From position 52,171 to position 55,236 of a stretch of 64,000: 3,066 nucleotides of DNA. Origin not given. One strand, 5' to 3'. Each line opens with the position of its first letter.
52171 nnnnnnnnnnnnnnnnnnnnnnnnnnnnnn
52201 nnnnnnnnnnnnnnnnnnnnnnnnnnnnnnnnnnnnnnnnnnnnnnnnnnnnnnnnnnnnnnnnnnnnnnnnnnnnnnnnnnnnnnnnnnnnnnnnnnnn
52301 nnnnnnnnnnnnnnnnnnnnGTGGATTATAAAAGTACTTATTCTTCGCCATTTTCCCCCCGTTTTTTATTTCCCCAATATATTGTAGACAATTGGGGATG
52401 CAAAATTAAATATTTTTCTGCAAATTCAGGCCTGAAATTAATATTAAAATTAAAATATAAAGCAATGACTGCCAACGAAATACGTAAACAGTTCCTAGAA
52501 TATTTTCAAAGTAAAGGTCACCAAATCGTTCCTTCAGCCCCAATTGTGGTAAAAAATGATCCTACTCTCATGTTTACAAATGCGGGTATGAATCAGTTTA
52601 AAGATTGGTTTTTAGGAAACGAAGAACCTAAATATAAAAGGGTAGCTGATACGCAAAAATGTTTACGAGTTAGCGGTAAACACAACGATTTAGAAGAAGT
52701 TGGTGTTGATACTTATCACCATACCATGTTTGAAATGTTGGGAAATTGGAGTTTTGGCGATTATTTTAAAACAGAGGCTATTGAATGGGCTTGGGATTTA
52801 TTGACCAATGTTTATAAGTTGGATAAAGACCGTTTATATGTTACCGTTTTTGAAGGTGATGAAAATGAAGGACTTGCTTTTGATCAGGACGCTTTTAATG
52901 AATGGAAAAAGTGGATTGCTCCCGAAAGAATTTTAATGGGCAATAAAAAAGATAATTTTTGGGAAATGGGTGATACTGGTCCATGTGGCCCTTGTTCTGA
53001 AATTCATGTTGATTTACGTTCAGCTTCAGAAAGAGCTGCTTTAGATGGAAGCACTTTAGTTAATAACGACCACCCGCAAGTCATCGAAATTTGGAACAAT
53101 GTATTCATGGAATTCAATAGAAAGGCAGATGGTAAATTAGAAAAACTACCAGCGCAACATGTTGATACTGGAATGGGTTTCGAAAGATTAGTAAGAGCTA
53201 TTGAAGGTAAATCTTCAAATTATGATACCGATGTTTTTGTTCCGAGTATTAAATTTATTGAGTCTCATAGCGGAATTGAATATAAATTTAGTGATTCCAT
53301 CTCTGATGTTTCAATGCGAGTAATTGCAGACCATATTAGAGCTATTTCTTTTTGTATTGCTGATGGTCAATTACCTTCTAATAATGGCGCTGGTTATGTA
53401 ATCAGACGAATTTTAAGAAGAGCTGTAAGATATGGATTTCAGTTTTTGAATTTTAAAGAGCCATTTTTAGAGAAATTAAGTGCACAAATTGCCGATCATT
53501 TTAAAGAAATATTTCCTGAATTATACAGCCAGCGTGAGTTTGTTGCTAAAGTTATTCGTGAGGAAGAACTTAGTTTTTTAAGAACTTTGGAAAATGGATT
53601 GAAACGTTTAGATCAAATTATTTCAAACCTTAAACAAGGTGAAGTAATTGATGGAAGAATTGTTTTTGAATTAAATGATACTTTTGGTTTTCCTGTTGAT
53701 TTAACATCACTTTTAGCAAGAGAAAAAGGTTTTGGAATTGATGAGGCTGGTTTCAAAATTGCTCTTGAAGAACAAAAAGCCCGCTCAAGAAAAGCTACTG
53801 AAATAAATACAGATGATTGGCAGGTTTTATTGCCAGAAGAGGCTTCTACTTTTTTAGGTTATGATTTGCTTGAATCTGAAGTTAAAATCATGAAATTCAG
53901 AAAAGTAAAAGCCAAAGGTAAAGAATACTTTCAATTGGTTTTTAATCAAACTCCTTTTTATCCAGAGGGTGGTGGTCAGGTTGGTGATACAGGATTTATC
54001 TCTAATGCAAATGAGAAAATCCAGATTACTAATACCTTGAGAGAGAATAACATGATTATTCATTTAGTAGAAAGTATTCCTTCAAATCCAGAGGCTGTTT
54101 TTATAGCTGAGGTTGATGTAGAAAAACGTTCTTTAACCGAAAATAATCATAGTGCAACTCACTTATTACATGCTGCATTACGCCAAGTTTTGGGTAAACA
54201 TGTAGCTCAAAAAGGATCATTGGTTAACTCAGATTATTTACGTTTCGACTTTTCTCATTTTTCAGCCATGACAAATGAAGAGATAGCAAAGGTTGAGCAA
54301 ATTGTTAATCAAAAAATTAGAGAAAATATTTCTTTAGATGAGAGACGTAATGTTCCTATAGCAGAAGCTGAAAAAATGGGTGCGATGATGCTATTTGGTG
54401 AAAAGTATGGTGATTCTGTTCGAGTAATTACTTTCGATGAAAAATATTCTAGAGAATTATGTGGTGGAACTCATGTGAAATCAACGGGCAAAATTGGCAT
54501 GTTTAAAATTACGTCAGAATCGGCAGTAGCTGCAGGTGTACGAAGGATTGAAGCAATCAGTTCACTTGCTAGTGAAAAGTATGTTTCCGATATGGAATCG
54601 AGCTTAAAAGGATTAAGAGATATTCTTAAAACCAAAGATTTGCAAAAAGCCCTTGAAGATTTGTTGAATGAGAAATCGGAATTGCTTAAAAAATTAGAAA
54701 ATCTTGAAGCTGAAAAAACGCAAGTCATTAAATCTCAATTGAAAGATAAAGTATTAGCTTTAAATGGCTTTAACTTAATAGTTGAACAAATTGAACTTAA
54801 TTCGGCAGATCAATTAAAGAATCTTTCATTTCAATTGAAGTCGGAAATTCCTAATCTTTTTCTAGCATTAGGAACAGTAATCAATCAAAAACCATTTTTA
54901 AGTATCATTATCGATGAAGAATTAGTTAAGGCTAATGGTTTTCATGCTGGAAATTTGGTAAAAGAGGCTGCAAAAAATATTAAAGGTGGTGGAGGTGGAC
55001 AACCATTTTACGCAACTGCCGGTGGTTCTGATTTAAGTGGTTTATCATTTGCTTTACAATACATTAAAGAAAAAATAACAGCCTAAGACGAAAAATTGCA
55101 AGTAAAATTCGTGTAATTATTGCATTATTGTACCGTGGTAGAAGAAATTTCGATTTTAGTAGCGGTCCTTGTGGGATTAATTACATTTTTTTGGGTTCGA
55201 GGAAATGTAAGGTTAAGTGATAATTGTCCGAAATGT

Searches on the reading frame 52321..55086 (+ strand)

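Call 62: search_protein_families(library=pfam, proteins=[window:52321-55086:+], max_evalue=0.0001)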
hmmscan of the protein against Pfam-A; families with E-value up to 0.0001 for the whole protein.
window:52321-55086:+ (921 aa): 3 families
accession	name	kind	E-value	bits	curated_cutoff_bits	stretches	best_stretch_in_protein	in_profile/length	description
PF01411.24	tRNA-synt_2c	-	5.9e-198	659.3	30.3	1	53-585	1-533/552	tRNA synthetases class II (A)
PF07973.19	tRNA_SAD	-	2.2e-17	63.2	24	1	700-744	1-44/44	Threonyl and Alanyl tRNA synthetase second additional domain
PF02272.25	DHHA1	-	5e-08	33.8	25.9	1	818-919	3-100/102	DHHA1 domain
